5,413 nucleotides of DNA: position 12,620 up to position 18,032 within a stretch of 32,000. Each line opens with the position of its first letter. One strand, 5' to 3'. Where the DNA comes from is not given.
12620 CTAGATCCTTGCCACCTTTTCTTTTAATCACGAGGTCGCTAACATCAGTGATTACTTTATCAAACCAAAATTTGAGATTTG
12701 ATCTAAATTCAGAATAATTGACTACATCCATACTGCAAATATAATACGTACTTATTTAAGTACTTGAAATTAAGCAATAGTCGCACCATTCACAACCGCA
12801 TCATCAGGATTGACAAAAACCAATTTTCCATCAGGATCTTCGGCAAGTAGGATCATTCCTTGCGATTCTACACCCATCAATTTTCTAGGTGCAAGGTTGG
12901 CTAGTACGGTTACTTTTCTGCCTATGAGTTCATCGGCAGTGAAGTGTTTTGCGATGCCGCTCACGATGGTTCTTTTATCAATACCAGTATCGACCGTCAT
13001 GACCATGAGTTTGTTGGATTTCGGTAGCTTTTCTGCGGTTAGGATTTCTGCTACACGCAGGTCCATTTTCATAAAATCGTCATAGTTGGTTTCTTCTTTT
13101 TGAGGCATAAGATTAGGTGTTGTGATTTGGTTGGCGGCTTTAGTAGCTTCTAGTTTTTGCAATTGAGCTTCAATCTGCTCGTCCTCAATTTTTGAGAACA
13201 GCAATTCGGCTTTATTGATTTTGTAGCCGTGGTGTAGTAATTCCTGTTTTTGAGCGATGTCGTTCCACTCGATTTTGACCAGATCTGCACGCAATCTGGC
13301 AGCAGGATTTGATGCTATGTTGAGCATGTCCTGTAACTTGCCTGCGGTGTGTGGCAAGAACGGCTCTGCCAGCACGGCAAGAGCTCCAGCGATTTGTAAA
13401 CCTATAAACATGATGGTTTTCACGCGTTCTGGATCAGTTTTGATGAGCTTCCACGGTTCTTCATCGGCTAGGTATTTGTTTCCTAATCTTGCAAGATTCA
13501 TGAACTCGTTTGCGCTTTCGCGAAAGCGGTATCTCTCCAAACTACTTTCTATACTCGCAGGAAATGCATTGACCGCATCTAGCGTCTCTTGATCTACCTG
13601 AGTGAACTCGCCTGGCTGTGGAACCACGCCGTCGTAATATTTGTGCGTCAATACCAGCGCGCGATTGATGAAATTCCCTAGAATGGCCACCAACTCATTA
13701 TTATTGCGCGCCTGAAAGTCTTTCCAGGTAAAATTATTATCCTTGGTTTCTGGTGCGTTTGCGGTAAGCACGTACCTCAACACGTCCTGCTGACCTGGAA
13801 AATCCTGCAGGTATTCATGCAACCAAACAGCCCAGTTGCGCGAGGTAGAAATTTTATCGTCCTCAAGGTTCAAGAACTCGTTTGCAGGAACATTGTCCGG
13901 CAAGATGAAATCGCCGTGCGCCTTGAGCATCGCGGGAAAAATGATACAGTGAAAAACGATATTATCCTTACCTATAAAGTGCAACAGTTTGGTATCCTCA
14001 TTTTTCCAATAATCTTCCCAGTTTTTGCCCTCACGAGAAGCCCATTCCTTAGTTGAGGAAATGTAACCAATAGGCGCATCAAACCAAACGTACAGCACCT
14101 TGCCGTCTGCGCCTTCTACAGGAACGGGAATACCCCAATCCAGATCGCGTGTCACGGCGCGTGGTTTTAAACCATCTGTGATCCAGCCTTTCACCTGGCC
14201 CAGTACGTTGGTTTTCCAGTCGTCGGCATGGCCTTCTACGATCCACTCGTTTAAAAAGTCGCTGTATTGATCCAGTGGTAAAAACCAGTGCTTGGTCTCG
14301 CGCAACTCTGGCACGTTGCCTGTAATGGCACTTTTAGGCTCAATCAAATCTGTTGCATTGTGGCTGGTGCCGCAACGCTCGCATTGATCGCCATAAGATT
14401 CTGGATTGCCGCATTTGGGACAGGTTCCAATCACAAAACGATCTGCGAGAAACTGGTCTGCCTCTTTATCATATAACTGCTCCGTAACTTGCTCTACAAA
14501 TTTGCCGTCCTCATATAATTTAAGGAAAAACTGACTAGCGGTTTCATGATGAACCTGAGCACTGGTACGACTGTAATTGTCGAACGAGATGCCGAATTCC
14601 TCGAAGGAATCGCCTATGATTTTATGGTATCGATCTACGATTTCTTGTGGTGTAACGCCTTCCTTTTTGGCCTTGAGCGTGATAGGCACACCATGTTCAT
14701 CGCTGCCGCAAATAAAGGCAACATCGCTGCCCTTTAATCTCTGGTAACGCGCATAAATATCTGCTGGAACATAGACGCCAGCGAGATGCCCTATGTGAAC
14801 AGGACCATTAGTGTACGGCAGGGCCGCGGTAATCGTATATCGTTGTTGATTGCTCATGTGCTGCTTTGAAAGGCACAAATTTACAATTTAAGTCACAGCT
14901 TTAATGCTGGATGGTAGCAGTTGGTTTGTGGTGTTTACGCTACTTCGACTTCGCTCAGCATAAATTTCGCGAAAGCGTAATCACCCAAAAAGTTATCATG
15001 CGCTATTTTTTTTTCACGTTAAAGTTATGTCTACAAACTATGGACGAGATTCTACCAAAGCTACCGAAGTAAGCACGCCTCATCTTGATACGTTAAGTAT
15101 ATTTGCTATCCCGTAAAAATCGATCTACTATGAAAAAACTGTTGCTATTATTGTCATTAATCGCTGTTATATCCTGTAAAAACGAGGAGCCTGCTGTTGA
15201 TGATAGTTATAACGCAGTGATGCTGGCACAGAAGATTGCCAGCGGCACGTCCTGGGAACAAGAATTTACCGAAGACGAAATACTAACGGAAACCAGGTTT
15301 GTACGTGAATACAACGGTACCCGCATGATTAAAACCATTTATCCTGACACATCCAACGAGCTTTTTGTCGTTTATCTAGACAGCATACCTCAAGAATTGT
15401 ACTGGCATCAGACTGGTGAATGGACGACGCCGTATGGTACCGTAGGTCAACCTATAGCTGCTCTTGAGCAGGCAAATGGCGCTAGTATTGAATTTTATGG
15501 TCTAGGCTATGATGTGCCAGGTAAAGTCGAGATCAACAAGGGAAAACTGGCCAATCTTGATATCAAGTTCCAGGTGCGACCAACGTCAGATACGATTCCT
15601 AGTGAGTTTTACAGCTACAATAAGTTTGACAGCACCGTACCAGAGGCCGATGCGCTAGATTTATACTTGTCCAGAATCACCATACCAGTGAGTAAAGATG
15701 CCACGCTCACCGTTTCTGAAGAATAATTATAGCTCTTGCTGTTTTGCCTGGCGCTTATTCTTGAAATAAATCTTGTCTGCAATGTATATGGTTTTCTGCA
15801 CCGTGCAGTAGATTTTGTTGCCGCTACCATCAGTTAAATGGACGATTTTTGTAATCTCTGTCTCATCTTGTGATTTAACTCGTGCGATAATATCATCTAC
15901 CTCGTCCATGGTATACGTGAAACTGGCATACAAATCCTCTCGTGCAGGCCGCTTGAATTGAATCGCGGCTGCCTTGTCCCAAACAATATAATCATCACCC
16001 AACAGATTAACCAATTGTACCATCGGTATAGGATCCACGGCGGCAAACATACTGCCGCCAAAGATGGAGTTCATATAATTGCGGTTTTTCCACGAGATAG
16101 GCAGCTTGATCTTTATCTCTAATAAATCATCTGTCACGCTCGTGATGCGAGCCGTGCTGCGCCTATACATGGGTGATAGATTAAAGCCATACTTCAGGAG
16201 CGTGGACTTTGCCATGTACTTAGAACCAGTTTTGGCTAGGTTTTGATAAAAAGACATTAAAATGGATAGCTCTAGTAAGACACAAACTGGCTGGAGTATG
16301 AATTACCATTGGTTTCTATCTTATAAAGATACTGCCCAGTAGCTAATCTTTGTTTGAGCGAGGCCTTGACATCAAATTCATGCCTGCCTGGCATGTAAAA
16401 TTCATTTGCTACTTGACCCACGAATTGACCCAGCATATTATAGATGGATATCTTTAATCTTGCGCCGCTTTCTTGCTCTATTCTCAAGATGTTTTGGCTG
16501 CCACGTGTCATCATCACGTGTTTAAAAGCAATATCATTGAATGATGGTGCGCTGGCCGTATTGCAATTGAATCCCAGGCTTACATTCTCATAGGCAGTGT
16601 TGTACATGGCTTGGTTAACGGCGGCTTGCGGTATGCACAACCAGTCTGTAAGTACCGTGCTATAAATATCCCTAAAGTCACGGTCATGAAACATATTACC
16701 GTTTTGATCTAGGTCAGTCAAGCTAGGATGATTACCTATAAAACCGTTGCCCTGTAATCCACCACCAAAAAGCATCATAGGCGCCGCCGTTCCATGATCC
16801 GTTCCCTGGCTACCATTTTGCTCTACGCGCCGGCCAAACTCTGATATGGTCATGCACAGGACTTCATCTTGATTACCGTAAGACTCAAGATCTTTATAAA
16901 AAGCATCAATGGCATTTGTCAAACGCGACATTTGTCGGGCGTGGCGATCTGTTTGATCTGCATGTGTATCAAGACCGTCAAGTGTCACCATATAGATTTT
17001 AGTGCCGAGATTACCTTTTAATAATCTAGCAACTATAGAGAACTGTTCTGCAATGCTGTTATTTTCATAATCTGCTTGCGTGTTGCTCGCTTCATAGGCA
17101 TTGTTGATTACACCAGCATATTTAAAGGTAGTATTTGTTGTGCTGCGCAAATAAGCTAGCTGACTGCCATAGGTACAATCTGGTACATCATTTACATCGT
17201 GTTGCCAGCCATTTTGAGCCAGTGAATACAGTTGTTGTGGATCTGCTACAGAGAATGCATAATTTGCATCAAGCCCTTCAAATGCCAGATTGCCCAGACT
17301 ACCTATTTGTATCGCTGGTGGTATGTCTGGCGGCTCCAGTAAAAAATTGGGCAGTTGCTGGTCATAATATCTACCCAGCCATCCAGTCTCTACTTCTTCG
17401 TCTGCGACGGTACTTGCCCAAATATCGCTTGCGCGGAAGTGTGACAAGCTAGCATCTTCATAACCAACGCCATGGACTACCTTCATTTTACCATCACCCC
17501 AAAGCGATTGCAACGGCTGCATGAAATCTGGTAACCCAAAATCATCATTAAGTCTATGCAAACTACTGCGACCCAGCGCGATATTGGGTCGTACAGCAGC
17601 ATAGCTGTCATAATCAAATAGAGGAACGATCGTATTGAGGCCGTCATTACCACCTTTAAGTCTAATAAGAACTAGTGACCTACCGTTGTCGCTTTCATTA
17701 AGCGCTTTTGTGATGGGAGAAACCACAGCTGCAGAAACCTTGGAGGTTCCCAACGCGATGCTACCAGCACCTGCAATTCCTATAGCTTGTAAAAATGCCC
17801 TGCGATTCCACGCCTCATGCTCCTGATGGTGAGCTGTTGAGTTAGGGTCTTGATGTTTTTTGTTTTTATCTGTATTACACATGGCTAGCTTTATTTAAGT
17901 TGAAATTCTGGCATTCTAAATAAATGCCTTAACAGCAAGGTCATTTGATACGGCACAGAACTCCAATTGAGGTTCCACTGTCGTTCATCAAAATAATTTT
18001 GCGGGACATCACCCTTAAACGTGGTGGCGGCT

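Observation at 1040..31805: A perfect palindrome (core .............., up to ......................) recurs 11 times in 32 kb, in both intergenic and coding DNA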

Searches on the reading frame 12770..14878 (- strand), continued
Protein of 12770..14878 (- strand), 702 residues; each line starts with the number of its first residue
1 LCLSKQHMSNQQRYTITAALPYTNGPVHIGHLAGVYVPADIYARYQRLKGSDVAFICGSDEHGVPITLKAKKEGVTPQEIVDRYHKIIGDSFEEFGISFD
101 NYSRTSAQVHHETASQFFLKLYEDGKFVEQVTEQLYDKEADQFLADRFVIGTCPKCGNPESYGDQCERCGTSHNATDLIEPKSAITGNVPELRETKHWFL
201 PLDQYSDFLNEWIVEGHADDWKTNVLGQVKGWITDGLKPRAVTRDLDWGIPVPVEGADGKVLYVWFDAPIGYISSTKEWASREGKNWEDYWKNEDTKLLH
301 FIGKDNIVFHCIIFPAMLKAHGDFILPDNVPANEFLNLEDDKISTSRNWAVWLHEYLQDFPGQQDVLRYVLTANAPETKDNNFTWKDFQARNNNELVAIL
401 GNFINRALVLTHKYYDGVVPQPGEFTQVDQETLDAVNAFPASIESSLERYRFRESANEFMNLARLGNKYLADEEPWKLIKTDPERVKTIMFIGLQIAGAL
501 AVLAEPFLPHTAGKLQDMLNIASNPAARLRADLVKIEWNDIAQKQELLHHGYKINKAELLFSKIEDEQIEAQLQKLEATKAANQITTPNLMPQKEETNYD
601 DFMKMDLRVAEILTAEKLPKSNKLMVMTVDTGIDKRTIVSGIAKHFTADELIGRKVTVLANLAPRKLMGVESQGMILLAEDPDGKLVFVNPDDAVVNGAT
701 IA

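Call 32: find_encoding_contigs(protein=P0051, flank=10000, max_places=1)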
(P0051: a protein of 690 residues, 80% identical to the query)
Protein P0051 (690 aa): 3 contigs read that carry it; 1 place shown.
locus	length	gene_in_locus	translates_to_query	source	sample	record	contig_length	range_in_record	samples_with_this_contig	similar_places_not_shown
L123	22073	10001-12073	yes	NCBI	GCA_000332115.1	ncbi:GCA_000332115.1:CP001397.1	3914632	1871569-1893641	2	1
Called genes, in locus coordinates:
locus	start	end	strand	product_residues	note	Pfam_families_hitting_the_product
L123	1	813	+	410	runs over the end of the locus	PF08529:NusA_N, PF13184:KH_NusA_1st, PF26594:KH_NusA_2nd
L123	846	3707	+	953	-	PF04760:IF2_N, PF00009:GTP_EFTU, PF01926:MMR_HSR1, PF03144:GTP_EFTU_D2 (faint), PF22042:EF-G_D2, PF11987:IF-2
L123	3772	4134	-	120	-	PF08378:NERD, PF01939:NucS_C (weak), PF02021:UPF0102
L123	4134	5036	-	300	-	PF02016:Peptidase_S66, PF17676:Peptidase_S66C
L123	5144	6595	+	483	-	PF08811:DUF1800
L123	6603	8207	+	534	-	PF07394:DUF1501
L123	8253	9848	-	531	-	PF26696:PTL_trimer, PF00147:Fibrinogen_C (weak)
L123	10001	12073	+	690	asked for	PF00133:tRNA-synt_1, PF09334:tRNA-synt_1g, PF19303:Anticodon_3, PF01588:tRNA_bind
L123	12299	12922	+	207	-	PF13505:OMP_b-brl, PF13568:OMP_b-brl_2 (weak), PF10677:DUF2490 (faint)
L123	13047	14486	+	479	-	-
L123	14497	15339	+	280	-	PF08239:SH3_3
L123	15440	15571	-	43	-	-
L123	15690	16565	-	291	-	PF02678:Pirin, PF05726:Pirin_C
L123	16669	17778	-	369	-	PF00930:DPPIV_N (faint), PF26550:Tricorn_2nd (weak), PF26549:Tricorn_N, PF07676:PD40, PF26549:Tricorn_N, PF07676:PD40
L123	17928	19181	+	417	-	PF04389:Peptidase_M28, PF13180:PDZ_2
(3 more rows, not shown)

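Call 40: find_encoding_contigs(protein=P0064, flank=10000, max_places=1)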
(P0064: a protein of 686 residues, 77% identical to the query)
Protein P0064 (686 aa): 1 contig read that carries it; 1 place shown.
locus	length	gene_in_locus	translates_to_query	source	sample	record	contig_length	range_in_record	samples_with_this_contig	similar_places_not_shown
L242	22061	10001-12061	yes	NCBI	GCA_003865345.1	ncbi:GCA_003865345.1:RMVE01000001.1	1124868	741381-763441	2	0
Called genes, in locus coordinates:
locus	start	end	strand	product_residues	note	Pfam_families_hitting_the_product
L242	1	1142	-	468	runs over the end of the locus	PF18942:DUF5689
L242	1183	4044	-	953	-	PF13620:CarboxypepD_reg, PF13715:CarbopepD_reg_2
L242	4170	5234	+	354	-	PF19580:Exo_endo_phos_3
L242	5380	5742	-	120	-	PF08378:NERD (weak), PF02021:UPF0102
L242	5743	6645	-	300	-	PF02016:Peptidase_S66, PF17676:Peptidase_S66C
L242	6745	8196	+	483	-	PF08811:DUF1800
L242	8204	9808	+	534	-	PF07394:DUF1501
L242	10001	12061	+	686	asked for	PF00133:tRNA-synt_1, PF09334:tRNA-synt_1g, PF08264:Anticodon_1 (weak), PF19303:Anticodon_3, PF01588:tRNA_bind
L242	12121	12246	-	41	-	-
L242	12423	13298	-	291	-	PF02678:Pirin, PF05726:Pirin_C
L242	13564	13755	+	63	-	-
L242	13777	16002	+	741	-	PF07715:Plug, PF00593:TonB_dep_Rec_b-barrel, PF14905:OMP_b-brl_3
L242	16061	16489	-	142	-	-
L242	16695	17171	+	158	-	PF03449:GreA_GreB_N, PF01272:GreA_GreB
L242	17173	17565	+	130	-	PF11969:DcpS_C, PF01230:HIT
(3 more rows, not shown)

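Call 41: find_encoding_contigs(protein=P0069, flank=10000, max_places=1)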
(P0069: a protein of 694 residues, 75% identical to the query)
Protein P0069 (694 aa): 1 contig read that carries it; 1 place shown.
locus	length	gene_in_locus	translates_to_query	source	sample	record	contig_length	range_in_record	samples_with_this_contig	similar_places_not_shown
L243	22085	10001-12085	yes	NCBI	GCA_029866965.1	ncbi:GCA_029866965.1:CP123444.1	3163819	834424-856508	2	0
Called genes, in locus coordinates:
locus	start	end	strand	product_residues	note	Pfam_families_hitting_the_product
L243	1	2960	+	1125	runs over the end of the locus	PF17757:UvrB_inter, PF02559:CarD_TRCF_RID, PF00270:DEAD, PF04851:ResIII, PF00271:Helicase_C, PF03461:TRCF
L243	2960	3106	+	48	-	-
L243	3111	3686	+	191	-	-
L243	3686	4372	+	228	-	PF10677:DUF2490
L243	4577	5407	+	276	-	PF13560:HTH_31, PF01381:HTH_3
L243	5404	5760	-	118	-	PF08378:NERD (weak), PF02021:UPF0102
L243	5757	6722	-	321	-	PF02016:Peptidase_S66, PF17676:Peptidase_S66C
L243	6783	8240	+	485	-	PF08811:DUF1800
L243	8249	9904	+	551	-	PF07394:DUF1501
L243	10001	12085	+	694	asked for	PF00133:tRNA-synt_1, PF09334:tRNA-synt_1g, PF19303:Anticodon_3, PF08264:Anticodon_1 (faint), PF01588:tRNA_bind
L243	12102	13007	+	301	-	PF00850:Hist_deacetyl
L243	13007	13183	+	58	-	-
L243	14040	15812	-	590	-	PF00474:SSF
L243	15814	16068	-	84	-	PF13937:DUF4212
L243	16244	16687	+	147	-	-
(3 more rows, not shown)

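Call 42: find_encoding_contigs(protein=P0074, flank=10000, max_places=1)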
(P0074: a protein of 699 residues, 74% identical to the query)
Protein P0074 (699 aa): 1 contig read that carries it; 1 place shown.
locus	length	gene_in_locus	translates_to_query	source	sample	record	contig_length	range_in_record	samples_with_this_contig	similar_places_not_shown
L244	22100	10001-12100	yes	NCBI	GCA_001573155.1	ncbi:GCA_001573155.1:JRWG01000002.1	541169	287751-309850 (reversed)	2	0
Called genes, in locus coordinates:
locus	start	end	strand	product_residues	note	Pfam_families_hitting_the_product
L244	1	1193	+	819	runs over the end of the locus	PF00270:DEAD, PF04851:ResIII, PF00271:Helicase_C, PF19306:WHD_Lhr, PF08494:DEAD_assoc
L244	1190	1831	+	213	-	PF00149:Metallophos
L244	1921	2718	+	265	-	-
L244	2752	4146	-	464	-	PF01262:AlaDh_PNT_C (faint), PF01946:Thi4 (faint), PF02826:2-Hacid_dh_C (faint), PF00890:FAD_binding_2 (faint), PF07992:Pyr_redox_2, PF13738:Pyr_redox_3, PF00070:Pyr_redox, PF02852:Pyr_redox_dim, +6 more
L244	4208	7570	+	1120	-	PF17757:UvrB_inter, PF02559:CarD_TRCF_RID, PF04851:ResIII, PF00270:DEAD, PF00271:Helicase_C, PF03461:TRCF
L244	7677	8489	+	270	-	PF12844:HTH_19, PF13560:HTH_31, PF01381:HTH_3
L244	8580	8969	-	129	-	PF13635:DUF4143 (weak), PF01939:NucS_C (weak), PF08378:NERD, PF02021:UPF0102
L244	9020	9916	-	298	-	PF02016:Peptidase_S66, PF17676:Peptidase_S66C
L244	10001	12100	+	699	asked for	PF00133:tRNA-synt_1, PF09334:tRNA-synt_1g, PF19303:Anticodon_3, PF08264:Anticodon_1, PF01588:tRNA_bind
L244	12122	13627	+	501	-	-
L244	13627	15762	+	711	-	PF09371:Tex_N, PF22706:Tex_central_region, PF14639:YqgF (weak), PF16921:Tex_YqgF, PF14635:HHH_7 (weak), PF12836:HHH_3, PF17674:HHH_9, PF00575:S1, +1 more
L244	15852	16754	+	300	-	PF00892:EamA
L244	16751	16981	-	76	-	PF13459:Fer4_15, PF13370:Fer4_13, PF12838:Fer4_7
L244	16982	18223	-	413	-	PF01136:Peptidase_U32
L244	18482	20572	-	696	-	PF04851:ResIII (weak), PF00270:DEAD, PF00271:Helicase_C, PF16124:RecQ_Zn_bind, PF09382:RQC, PF00570:HRDC, PF14493:HTH_40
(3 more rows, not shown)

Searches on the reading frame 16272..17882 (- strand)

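Call 8: search_protein_families(library=ncbifam, proteins=[window:16272-17882:-])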
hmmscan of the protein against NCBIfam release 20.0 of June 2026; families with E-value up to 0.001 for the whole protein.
window:16272-17882:- (536 aa): 1 family
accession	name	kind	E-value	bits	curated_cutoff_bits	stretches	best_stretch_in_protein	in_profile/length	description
TIGR04183.1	Por_Secre_tail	domain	2.1e-06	27.6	23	1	465-534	10-70/72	T9SS type A sorting domain-containing protein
